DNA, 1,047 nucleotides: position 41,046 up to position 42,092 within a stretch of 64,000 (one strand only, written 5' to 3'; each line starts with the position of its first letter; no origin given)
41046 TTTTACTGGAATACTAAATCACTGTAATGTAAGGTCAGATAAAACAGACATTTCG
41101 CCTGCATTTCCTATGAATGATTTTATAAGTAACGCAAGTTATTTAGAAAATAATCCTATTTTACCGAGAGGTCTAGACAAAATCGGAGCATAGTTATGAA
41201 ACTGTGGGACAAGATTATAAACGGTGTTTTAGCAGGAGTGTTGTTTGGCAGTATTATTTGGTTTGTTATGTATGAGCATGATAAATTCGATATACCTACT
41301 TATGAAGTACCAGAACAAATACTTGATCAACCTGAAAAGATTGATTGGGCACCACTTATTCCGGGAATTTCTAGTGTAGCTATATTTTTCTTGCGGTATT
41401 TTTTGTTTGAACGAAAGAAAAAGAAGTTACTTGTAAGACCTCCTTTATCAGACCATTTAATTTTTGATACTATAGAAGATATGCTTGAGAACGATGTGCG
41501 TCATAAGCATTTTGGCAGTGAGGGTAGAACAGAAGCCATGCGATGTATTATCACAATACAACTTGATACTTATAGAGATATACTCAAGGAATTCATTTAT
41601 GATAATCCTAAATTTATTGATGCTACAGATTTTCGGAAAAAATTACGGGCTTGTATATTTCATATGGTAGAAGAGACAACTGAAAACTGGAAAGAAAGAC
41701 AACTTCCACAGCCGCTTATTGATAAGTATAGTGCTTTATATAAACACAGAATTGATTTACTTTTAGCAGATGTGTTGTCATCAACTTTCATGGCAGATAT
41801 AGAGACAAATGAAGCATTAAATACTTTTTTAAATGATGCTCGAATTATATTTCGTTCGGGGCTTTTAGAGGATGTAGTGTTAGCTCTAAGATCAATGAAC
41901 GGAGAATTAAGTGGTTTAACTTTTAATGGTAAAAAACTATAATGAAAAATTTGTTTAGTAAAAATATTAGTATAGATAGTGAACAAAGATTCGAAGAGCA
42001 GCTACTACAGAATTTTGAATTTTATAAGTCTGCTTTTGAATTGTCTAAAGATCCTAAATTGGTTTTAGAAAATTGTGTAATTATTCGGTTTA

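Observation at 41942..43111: Phage-encoded multi-PAS-domain protein with no output domain, next to the lysis genes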

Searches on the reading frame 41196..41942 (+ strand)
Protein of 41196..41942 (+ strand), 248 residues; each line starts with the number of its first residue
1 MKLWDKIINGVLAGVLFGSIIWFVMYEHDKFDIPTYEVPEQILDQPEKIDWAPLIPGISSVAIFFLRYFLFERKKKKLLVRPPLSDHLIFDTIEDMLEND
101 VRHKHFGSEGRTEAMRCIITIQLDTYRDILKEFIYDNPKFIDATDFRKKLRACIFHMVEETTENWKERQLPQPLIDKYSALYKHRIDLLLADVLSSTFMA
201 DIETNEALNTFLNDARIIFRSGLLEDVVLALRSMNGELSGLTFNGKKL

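Call 3: search_protein_families(library=pfam, proteins=[window:41196-41942:+], max_evalue=0.1)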
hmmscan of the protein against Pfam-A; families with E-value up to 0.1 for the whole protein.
window:41196-41942:+ (248 aa): 0 families

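Call 4: search_protein_families(library=phrogs, proteins=[window:41196-41942:+], max_evalue=0.01)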
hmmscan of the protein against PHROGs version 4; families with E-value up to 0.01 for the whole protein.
window:41196-41942:+ (248 aa): 1 family
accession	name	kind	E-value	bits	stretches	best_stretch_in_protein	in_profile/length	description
phrog_18926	-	unknown function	3.2e-10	40.9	1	77-247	50-222/224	-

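Call 19: search_dna_similar(query=window:41196-41939:+, collection=phages, mode=protein, max_evalue=0.001, max_rows=30)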
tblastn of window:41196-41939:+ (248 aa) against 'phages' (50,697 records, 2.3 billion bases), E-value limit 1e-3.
Records with a match: 1; places in all: 1; records where one place covers at least 80% of the query: 0.
Best place of each record, by identity: <60% 1.
By first word of the organism name: uncultured 1.
By host as written in the record: - 1.
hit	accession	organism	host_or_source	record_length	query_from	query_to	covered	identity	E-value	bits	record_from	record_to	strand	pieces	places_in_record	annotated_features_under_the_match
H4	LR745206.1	uncultured phage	metagenomic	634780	84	247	66%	25.6%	8e-5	49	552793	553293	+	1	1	record has no annotation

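Call 26: find_homologous_proteins(query=window:41196-41939:+)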
Query window:41196-41939:+ (248 aa): 22 proteins with E <= 0.001 among 656 candidates.
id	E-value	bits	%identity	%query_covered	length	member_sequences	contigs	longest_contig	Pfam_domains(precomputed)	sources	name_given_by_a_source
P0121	3.2e-162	556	100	100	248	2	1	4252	-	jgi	-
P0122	6.2e-119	414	73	100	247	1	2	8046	-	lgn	-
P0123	8.4e-109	381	67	100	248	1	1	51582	-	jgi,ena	-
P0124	1.4e-108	380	66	100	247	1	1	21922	-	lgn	-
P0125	2.7e-107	376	69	100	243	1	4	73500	-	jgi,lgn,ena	-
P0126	1.6e-95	337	60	100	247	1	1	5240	-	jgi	-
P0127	1.8e-95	337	60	100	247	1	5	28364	-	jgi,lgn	-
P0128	2.7e-95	337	60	100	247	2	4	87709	-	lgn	-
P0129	2.1e-93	331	59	100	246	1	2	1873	-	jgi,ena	jgi:hypothetical protein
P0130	4.8e-93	329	65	87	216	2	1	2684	-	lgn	-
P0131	2.8e-91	324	58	100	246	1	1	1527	-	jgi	-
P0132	1.5e-90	321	59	94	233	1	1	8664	-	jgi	jgi:hypothetical protein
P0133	1.4e-86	308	55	99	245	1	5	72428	-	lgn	-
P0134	4.8e-86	306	56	99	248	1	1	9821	-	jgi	jgi:hypothetical protein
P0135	4.7e-84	300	56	100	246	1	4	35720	-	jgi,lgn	-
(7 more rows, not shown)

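Call 36: predict_structure(alignment_id=A2)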
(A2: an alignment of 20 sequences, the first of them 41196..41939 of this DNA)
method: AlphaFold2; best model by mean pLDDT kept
length: 248 residues; sequences in the alignment: 20
mean_pLDDT: 74.5   pTM: 0.59
mean pLDDT of the five models: 74.5, 74.3, 72.4, 71.2, 70.1
residues with pLDDT >= 90: 30; 70-90: 144; 50-70: 49; < 50: 25
segments of 3 or more residues with pLDDT < 50: 31-49, 79-82
pLDDT, mean of each block of 10 residues (from residue 1): 64 76 66 41 40 57 71 53 63 84 80 90 91 84 83 90 93 90 81 67 69 83 83 80 85
secondary structure, 60 per line:
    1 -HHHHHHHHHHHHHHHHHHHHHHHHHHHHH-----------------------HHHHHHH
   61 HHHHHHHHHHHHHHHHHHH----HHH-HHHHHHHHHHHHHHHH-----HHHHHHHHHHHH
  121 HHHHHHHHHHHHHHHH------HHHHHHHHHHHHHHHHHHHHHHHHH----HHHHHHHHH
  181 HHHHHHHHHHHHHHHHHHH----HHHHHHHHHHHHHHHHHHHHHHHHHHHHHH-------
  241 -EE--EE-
elements in order: H2-30 H54-79 H88-103 H109-136 H143-167 H172-199 H204-233

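Call 37: search_solved_structures(query=A2, max_evalue=10, show_alignments=2)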
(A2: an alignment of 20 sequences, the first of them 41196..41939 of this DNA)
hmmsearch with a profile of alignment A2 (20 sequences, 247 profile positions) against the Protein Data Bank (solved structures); distinct sequences matched with E-value up to 10: 3.
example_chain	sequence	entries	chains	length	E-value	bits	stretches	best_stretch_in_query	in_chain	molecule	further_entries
5jjx_A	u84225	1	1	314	0.33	13.4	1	126-184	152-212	Squamous cell carcinoma antigen recognized by T-cells 3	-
5jpz_A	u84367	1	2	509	0.62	12.5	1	133-183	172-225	Squamous cell carcinoma antigen recognized by T-cells 3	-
5ctq_A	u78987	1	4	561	0.7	12.4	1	133-183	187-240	Squamous cell carcinoma antigen recognized by T-cells 3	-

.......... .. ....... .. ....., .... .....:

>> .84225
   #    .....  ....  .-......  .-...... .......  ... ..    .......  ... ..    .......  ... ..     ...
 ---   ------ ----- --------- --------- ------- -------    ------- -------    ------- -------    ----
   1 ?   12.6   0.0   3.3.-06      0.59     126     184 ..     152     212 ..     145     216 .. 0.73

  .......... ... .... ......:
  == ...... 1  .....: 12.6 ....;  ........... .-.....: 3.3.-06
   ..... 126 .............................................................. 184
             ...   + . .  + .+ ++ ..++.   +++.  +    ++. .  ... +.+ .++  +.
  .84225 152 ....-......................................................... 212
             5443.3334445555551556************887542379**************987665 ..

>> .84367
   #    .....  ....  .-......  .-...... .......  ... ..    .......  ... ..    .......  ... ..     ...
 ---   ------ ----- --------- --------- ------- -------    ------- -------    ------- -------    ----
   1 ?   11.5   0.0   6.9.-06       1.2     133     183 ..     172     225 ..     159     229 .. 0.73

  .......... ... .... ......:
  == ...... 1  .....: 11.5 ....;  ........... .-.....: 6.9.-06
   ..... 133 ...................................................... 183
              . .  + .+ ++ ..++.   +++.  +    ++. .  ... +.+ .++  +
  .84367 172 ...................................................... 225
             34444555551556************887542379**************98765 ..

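Call 38: search_protein_families(library=padloc, proteins=[window:41196-41942:+], max_evalue=0.1)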
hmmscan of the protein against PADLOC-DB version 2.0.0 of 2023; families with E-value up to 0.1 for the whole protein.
window:41196-41942:+ (248 aa): 0 families

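Call 72: search_protein_representatives(alignment_id=A2)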
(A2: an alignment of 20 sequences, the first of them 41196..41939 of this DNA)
Query: 20 sequences, 247 profile positions. Proteins with E-value up to 0.001 (for the whole library): 253; up to 1e-10: 54; up to 1e-30: 22. The best 150 are listed.
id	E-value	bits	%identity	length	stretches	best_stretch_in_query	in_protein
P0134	4.0e-113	393.1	-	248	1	1-247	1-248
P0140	1.5e-106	371.6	-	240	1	6-247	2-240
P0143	4.0e-75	268.6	-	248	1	3-247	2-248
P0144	4.5e-63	229.2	-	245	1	35-199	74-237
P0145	8.0e-55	202.2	-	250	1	1-247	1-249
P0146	7.1e-42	159.8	-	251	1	7-247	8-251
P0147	4.1e-41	157.3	-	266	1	3-247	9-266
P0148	4.9e-41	157.0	-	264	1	8-246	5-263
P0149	4.3e-40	153.9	-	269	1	43-247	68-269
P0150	9.1e-40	152.9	-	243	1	24-247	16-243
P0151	1.0e-38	149.4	-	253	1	4-247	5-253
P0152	9.9e-38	146.2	-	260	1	3-245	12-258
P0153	8.8e-36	139.8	-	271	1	3-247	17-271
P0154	1.1e-35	139.5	-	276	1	5-246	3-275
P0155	1.5e-34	135.8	-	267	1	6-246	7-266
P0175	7.2e-14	68.0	-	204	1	54-243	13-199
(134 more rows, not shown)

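Call 76: find_related_loci(query=P0175, collection=viral_contigs, flank=5000)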
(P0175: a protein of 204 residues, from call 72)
Query P0175 (204 aa) in viral_contigs; peptide patterns used: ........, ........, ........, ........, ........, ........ (x = any residue, [..] = any of these).
40 stretches matched a pattern, but none encodes a relative of the query by tblastn (E <= 1e-3).

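Call 77: find_related_loci(query=P0146, collection=viral_contigs, flank=5000)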
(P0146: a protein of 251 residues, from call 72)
Query P0146 (251 aa) in viral_contigs; peptide patterns used: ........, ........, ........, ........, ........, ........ (x = any residue, [..] = any of these).
6 stretches matched a pattern, but none encodes a relative of the query by tblastn (E <= 1e-3).

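Call 78: find_homologous_proteins(query=A4, max_evalue=0.00001)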
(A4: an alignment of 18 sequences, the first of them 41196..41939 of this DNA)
Query A4 (18 sequences) (248 aa, profile of the alignment): 44 proteins with E <= 0.00001 among 8000 candidates.
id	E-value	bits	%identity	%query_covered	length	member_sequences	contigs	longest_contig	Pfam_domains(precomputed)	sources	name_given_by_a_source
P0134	1.3e-83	298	56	99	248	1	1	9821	-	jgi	jgi:hypothetical protein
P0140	4.9e-79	283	48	98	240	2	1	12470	-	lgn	-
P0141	9.9e-79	282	48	98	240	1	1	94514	-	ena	-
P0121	2.2e-77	278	100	100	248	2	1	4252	-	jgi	-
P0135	1.2e-76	276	56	100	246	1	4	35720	-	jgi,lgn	-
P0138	7.4e-76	273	49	98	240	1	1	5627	-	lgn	-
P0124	1.3e-75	272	66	100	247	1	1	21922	-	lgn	-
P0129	5.3e-75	270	59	100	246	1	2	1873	-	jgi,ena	jgi:hypothetical protein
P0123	2.9e-74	268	67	100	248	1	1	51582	-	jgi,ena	-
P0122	4.4e-74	267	73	100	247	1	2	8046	-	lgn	-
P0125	7.0e-74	266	69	100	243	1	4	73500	-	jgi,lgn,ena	-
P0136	3.5e-73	264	55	99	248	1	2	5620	-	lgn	-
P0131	6.9e-72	260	58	100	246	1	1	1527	-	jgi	-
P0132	1.5e-70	256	59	94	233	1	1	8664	-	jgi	jgi:hypothetical protein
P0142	1.0e-69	253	45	100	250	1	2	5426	-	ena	-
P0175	4.4e-55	205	21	77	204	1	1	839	-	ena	-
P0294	8.6e-54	201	24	84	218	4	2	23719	-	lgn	-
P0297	3.1e-53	199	20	84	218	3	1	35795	-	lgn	-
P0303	4.0e-50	189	23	74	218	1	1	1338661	-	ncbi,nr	ncbi:hypothetical protein IPJ72_04120 [Candidatus Peregrinibacteria bacterium]|nr:MAG: hypothetical 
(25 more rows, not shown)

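Call 79: find_encoding_contigs(protein=P0297, flank=8000, max_places=1)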
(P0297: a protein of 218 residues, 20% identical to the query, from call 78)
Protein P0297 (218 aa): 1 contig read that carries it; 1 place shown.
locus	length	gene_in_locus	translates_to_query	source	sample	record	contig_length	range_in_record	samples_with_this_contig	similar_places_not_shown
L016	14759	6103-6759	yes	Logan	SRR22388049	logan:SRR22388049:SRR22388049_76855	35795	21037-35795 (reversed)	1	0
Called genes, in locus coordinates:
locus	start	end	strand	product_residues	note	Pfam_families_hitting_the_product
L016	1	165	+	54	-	?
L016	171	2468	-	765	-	PF00082:Peptidase_S8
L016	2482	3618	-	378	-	PF05496:RuvB_N (weak), PF06745:ATPase, PF00004:AAA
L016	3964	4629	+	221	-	-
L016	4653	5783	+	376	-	PF17236:SU10_MCP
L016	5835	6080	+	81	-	-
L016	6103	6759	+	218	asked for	-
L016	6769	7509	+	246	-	PF20557:DnaT_2 (faint)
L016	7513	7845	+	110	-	-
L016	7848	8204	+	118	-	PF04883:HK97-gp10_like (weak)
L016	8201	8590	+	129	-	PF11367:Tail_completion_gp17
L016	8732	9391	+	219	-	-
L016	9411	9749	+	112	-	-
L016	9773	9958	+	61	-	-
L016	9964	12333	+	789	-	PF10145:PhageMin_Tail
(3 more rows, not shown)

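Call 80: find_encoding_contigs(protein=P0303, flank=8000, max_places=1)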
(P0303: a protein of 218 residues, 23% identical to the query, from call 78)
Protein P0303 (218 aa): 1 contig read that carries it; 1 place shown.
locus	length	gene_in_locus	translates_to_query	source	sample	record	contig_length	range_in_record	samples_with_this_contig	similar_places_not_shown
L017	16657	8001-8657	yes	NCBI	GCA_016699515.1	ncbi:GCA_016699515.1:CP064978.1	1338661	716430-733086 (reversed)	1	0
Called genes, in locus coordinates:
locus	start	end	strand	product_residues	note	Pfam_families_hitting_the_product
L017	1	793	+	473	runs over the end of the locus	PF11564:BpuJI_N, PF13020:NOV_C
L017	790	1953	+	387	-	PF00145:DNA_methylase, PF13443:HTH_26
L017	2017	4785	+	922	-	PF02463:SMC_N (faint)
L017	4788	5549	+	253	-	PF12705:PDDEXK_1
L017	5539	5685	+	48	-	PF22746:SHOCT-like_DUF2089-C (faint)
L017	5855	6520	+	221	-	-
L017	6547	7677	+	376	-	PF17236:SU10_MCP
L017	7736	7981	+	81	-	-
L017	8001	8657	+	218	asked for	-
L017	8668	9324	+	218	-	PF20557:DnaT_2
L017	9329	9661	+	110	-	PF05521:Phage_HCP (faint)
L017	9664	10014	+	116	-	PF04883:HK97-gp10_like (weak)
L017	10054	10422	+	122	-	PF11367:Tail_completion_gp17 (weak)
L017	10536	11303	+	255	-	-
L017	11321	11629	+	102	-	-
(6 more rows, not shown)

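Call 81: find_encoding_contigs(protein=P0294, flank=8000, max_places=1)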
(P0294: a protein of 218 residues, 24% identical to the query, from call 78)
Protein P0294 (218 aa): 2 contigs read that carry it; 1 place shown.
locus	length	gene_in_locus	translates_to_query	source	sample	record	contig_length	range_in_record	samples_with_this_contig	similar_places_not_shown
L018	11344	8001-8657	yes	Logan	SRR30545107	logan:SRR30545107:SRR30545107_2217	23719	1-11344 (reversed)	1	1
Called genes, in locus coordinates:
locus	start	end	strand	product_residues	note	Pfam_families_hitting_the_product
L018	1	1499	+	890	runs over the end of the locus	PF04851:ResIII, PF19778:RE_endonuc (weak), PF08722:Tn7_TnsA-like_N (faint)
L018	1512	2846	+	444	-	PF09903:DUF2130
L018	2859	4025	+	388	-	-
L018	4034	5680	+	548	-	PF01580:FtsK_SpoIIIE (faint), PF01935:DUF87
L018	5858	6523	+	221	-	-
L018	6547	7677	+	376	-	PF17236:SU10_MCP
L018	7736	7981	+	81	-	-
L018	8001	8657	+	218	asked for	-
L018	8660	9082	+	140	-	-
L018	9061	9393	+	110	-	-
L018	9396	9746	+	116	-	PF04883:HK97-gp10_like (weak)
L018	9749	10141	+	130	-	PF11367:Tail_completion_gp17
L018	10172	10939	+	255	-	-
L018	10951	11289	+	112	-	-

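Call 96: get_annotated_region(hit=H4, flank=6000)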
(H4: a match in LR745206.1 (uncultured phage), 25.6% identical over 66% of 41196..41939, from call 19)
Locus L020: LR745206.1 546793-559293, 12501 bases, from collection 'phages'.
description: uncultured phage genome assembly, chromosome: 1.
organism: uncultured phage (NCBI taxid 278008)
taxonomy: Viruses; environmental samples
host: -; source: metagenomic; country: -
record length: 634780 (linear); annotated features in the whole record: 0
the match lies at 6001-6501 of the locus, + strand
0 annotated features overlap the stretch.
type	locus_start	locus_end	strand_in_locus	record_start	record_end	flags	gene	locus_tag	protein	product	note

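Call 98: search_protein_families(library=pfam, proteins=[L020:5791-6510:+, L020:6513-6941:+, L020:3605-5332:-, L020:2633-3301:-, L020:7152-7700:-, L020:7992-8492:-, L020:8860-9516:+, L020:9519-10154:-, L020:10210-11586:+, L020:1378-1953:+], max_evalue=0.01)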
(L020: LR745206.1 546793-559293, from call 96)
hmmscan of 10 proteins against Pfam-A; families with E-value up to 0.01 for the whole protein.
L020:5791-6510:+ (239 aa): 0 families

L020:6513-6941:+ (142 aa): 0 families

L020:3605-5332:- (575 aa): 0 families

L020:2633-3301:- (222 aa): 0 families

L020:7152-7700:- (182 aa): 3 families
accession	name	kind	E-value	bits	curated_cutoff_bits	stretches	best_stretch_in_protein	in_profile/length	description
PF00625.27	Guanylate_kin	-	1.3e-12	48.3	25.2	1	7-173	3-169/182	Guanylate kinase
PF13671.12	AAA_33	-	7.5e-05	23.5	27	0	9-29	2-22/143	AAA domain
PF13238.12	AAA_18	-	0.0008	20.3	29.4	1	9-151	1-123/128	AAA domain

L020:7992-8492:- (166 aa): 0 families

L020:8860-9516:+ (218 aa): 1 family
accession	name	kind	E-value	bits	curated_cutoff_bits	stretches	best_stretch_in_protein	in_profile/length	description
PF03997.17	VPS28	-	0.0021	18.3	24.5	1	40-141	54-156/188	VPS28 protein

L020:9519-10154:- (211 aa): 0 families

L020:10210-11586:+ (458 aa): 0 families

L020:1378-1953:+ (191 aa): 12 families
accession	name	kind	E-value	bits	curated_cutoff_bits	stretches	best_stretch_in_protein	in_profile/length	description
PF13521.12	AAA_28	-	3e-11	44.3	27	1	11-181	2-164/164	AAA domain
PF08433.16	KTI12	-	2.8e-05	24.2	22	1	10-47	3-40/271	Chromatin associated protein KTI12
PF13191.12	AAA_16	-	0.0001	23.2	32.6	1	8-51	24-64/167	AAA ATPase domain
PF01637.24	ATPase_2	-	0.0002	21.7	33.2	1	8-53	20-65/225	ATPase domain predominantly from Archaea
PF20720.3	nSTAND3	-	0.00025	21.2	27.2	1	3-45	12-54/155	Novel STAND NTPase 3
PF13671.12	AAA_33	-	0.00051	20.8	27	1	10-33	1-24/143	AAA domain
PF13238.12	AAA_18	-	0.0017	19.3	29.4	1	11-46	1-32/128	AAA domain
PF24883.2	NPHP3_N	-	0.0018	18.9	24.8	1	5-40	19-54/164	Nephrocystin 3, N-terminal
PF00154.27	RecA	-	0.0037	17.2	27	1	7-44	51-89/262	recA bacterial DNA recombination protein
PF13401.12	AAA_22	-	0.0054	17.5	27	1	7-46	4-33/130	AAA domain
PF01583.26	APS_kinase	-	0.007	16.9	21.1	0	8-39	2-33/152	Adenylylsulphate kinase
PF03266.21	NTPase_1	-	0.0082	16.5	23.9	0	11-38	2-29/168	NTPase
